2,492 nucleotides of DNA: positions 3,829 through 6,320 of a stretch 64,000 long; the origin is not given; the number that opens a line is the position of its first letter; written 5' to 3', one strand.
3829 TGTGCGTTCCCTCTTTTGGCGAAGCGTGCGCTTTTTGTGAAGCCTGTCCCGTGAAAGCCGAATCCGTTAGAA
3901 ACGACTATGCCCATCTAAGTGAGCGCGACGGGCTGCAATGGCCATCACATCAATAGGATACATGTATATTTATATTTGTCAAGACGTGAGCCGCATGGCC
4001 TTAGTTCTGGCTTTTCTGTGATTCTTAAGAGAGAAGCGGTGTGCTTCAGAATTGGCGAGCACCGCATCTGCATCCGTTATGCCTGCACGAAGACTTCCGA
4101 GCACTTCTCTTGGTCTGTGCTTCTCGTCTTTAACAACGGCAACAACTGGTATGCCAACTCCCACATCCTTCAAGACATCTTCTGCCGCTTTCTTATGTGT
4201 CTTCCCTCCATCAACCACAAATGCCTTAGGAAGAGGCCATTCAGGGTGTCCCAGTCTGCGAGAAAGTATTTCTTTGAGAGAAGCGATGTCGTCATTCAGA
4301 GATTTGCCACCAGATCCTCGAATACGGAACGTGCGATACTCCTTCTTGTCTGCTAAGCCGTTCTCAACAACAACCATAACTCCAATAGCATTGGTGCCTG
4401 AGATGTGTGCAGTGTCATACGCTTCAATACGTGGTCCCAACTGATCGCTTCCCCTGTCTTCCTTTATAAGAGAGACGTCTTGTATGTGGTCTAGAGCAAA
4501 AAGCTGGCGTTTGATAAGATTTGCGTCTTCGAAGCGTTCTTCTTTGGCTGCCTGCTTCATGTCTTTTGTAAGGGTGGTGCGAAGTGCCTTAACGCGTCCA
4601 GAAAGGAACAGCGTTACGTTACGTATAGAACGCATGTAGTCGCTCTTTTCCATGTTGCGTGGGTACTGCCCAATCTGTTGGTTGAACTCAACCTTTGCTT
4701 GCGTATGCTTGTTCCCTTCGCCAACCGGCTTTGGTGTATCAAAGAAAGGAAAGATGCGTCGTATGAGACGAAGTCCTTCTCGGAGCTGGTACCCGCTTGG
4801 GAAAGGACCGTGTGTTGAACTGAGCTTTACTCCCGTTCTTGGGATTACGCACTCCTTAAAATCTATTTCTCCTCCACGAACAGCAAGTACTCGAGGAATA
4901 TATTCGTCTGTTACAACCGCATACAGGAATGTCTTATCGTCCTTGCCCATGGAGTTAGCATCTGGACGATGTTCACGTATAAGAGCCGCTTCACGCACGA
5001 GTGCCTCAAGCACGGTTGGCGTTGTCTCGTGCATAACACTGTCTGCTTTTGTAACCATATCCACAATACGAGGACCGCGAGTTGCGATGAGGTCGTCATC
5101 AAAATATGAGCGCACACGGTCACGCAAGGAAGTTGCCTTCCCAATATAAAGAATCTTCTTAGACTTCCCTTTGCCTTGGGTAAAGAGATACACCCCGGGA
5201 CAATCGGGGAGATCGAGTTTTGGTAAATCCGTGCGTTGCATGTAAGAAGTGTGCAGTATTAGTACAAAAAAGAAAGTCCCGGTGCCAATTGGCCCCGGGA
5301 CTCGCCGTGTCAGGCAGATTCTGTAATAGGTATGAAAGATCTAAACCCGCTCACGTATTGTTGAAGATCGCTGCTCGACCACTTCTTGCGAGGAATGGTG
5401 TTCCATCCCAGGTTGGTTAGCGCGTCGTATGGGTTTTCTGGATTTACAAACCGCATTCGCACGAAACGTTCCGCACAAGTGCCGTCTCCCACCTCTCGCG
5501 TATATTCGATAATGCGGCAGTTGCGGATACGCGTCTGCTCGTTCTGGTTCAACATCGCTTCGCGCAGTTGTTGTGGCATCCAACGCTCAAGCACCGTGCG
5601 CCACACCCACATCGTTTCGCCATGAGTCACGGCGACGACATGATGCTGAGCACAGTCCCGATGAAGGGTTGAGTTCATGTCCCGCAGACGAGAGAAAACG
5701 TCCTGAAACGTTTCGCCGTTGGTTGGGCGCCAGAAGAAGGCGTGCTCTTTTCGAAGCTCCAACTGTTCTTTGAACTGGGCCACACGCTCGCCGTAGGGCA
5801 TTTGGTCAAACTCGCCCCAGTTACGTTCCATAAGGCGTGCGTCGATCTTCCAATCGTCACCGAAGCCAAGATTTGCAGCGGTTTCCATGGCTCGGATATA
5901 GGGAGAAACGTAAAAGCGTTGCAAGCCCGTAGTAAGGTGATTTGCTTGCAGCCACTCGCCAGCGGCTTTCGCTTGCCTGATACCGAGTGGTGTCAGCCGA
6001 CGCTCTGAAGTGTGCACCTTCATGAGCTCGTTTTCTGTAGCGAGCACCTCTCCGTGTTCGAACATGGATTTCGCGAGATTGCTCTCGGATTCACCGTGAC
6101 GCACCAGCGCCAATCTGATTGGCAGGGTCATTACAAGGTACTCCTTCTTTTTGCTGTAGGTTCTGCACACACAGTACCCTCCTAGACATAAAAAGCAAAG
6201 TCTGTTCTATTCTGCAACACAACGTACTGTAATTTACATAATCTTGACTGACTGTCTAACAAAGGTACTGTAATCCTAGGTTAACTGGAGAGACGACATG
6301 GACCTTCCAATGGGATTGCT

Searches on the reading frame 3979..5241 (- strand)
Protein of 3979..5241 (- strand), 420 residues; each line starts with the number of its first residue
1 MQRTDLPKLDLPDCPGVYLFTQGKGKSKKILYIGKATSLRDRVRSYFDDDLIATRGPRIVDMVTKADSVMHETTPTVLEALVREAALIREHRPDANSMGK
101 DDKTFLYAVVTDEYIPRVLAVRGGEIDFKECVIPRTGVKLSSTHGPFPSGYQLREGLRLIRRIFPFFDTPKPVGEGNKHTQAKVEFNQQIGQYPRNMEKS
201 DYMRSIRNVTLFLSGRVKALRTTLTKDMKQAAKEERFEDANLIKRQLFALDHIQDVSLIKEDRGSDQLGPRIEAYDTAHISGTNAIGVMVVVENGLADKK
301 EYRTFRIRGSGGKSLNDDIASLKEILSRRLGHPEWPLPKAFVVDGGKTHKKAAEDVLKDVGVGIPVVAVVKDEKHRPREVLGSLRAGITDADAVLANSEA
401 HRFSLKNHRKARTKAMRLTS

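Call 17: find_encoding_contigs(protein=window:3979-5241:-, flank=10000, max_places=4)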
Protein window:3979-5241:- (420 aa): no gene with exactly this product is on record in the collection.

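Call 37: search_protein_families(library=pfam, proteins=[window:3979-5241:-], max_evalue=0.0001)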
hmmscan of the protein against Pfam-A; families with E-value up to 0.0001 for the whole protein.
window:3979-5241:- (420 aa): 3 families
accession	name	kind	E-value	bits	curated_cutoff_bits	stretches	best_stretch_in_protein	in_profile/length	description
PF08459.17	UvrC_RNaseH_dom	-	3.4e-30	105.4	22.3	1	268-389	9-123/159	UvrC RNAse H endonuclease domain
PF02151.25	UVR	-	6.4e-06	26.2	21.5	1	222-251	5-34/36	UvrB/uvrC motif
PF01541.30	GIY-YIG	-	4.8e-05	24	22.6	1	15-93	2-74/78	GIY-YIG catalytic domain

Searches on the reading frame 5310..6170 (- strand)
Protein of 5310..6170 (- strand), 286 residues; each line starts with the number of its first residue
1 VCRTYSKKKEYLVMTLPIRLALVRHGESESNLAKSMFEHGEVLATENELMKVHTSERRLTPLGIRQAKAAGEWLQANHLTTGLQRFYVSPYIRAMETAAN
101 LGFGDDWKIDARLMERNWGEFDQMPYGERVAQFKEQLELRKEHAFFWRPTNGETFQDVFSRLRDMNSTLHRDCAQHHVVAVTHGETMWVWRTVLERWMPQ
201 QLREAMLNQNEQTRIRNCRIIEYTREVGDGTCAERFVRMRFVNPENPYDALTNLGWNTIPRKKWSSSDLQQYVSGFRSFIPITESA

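Call 37: search_protein_families(library=pfam, proteins=[window:5310-6170:-], max_evalue=0.0001)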
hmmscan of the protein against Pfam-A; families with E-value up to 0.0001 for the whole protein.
window:5310-6170:- (286 aa): 1 family
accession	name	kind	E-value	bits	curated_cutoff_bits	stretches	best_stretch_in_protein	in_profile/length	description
PF00300.27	His_Phos_1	-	5.6e-29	101.6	21.7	1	21-208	2-172/194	Histidine phosphatase superfamily (branch 1)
